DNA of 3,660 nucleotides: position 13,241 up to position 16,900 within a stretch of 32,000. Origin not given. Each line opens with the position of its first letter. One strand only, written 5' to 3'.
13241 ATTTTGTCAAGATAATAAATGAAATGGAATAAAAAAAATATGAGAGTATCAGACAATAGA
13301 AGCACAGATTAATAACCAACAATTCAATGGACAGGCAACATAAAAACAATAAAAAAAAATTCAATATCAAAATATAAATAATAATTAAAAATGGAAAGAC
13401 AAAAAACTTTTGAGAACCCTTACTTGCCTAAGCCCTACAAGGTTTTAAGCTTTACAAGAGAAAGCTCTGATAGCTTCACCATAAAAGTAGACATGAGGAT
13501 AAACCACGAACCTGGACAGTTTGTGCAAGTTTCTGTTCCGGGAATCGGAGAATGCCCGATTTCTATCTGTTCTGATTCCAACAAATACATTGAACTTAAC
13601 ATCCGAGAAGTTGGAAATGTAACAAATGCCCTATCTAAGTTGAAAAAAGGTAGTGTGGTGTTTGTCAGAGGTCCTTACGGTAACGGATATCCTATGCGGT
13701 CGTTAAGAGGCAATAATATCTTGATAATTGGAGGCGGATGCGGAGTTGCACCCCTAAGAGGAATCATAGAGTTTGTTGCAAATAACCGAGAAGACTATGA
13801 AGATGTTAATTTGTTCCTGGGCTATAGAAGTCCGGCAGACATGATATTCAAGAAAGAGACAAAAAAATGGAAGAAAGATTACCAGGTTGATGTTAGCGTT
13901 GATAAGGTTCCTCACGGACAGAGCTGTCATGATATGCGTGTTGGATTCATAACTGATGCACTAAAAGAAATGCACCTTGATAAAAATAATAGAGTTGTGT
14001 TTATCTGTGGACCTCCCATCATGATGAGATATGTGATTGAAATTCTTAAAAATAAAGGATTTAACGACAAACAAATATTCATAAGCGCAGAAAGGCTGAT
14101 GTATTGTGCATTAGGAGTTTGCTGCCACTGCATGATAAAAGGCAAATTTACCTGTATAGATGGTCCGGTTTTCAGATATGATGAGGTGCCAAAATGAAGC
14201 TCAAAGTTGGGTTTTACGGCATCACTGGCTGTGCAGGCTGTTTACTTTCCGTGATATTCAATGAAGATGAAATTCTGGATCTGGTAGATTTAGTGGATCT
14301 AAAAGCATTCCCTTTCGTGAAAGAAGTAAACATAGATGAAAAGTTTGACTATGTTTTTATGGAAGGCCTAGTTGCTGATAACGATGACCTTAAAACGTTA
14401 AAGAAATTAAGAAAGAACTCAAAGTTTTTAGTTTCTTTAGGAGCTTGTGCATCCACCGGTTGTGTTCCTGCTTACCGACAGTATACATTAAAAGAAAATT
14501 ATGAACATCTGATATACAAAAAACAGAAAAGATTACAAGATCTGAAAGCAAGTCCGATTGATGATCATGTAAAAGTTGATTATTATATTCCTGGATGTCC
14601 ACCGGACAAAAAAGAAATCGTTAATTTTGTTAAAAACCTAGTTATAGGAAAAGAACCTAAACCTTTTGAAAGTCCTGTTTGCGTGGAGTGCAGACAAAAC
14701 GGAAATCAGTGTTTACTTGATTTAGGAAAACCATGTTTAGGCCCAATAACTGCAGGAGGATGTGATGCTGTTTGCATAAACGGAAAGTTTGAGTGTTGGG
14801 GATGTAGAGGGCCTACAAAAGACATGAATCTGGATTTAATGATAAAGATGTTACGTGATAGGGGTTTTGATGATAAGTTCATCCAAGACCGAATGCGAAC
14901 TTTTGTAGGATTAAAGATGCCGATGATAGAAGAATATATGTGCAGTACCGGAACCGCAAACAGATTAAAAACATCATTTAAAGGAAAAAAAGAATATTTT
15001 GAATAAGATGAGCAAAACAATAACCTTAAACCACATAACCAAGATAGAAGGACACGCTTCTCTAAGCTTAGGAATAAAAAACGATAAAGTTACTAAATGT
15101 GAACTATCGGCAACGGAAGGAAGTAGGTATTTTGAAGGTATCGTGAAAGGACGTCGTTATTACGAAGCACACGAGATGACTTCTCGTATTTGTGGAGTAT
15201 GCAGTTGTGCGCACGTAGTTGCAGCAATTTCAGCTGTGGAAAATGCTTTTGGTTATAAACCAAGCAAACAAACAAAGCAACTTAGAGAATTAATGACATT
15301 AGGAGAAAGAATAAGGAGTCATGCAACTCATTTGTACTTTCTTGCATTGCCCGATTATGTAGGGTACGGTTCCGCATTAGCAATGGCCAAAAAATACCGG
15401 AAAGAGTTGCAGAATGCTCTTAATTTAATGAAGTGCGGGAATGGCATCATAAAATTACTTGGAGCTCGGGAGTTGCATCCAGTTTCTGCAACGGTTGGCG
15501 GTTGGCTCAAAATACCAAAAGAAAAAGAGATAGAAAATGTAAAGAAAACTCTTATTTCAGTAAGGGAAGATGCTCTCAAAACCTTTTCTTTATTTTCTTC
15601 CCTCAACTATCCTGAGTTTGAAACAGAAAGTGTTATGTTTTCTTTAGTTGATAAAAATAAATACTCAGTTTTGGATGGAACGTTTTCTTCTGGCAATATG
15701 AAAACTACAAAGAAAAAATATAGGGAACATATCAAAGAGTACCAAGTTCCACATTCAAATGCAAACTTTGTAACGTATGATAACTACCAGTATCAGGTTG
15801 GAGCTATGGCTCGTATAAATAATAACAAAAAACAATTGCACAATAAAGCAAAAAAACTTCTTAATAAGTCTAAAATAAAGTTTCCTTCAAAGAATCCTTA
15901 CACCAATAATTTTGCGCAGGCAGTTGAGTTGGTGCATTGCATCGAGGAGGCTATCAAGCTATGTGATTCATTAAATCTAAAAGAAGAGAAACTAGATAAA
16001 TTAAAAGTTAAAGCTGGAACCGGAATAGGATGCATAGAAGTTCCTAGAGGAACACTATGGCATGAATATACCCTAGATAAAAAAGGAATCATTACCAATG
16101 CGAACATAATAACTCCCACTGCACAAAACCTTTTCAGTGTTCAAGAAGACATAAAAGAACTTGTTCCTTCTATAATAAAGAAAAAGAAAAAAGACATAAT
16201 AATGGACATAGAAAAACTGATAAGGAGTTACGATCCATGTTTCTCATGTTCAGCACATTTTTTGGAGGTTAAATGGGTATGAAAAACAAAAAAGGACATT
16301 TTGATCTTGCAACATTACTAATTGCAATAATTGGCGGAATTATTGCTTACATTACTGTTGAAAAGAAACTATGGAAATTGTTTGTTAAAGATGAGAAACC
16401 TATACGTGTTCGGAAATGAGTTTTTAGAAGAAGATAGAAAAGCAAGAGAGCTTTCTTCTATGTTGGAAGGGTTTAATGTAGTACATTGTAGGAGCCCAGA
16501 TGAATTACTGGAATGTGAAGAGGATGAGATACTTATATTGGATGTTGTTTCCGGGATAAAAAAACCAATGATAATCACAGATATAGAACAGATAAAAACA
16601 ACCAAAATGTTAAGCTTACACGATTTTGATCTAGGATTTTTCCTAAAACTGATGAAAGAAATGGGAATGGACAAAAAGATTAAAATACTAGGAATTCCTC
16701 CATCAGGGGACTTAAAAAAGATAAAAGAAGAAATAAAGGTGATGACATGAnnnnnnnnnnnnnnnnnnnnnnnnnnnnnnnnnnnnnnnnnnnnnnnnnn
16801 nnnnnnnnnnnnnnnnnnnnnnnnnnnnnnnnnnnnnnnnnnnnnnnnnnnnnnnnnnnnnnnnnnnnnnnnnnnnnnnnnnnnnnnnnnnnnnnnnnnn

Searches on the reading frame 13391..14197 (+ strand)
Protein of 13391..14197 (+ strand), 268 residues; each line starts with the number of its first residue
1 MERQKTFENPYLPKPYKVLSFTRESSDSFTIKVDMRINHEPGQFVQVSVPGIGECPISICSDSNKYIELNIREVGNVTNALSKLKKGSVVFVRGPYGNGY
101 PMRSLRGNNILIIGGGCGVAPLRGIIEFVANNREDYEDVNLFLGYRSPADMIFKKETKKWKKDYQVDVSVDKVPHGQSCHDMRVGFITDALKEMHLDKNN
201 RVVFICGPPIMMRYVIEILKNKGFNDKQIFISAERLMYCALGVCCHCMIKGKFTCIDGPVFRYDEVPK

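Call 10: search_protein_families(library=pfam, proteins=[window:13391-14197:+], max_evalue=0.001)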
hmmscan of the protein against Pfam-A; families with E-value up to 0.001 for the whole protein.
window:13391-14197:+ (268 aa): 3 families
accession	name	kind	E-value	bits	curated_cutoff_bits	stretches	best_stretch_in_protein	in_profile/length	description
PF00175.26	NAD_binding_1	-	8.7e-19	68.6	22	1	113-215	2-107/109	Oxidoreductase NAD-binding domain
PF10418.14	DHODB_Fe-S_bind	-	1.4e-09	37.9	23.9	1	234-266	1-40/41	Iron-sulfur cluster binding domain of dihydroorotate dehydrogenase B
PF00970.30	FAD_binding_6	-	0.00024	21.8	21.1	1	34-98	25-96/99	Oxidoreductase FAD-binding domain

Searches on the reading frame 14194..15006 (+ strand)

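Call 10: search_protein_families(library=pfam, proteins=[window:14194-15006:+], max_evalue=0.001)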
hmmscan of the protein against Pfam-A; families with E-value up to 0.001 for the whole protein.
window:14194-15006:+ (270 aa): 1 family
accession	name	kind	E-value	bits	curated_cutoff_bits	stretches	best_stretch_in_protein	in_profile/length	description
PF01058.29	Oxidored_q6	-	1.9e-24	86.3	27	1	13-148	1-127/128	NADH ubiquinone oxidoreductase, 20 Kd subunit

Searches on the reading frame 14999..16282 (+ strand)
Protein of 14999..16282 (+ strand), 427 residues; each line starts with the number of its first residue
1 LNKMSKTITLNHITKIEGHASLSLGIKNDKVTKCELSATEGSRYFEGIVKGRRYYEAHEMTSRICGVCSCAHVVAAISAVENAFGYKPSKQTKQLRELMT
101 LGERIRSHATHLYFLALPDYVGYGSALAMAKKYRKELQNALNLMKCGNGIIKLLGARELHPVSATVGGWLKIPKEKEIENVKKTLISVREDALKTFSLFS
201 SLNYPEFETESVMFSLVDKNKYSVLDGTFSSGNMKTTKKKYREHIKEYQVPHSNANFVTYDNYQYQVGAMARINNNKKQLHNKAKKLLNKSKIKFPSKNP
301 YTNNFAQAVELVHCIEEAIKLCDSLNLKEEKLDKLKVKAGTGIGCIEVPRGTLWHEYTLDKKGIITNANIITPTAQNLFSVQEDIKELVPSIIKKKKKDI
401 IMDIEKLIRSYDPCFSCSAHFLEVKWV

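Call 10: search_protein_families(library=pfam, proteins=[window:14999-16282:+], max_evalue=0.001)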
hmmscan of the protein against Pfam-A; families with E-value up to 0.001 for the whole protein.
window:14999-16282:+ (427 aa): 1 family
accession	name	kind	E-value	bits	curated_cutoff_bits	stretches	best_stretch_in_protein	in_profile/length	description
PF00374.24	NiFeSe_Hases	-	2.8e-34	119.4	25.8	2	43-141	1-99/508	Nickel-dependent hydrogenase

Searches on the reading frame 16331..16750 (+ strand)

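Call 10: search_protein_families(library=pfam, proteins=[window:16331-16750:+], max_evalue=0.001)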
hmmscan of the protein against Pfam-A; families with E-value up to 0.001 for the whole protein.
window:16331-16750:+ (139 aa): 1 family
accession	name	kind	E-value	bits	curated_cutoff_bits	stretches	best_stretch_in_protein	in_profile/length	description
PF01750.23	HycI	-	2.3e-05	24.7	23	1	63-125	35-103/130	Hydrogenase maturation protease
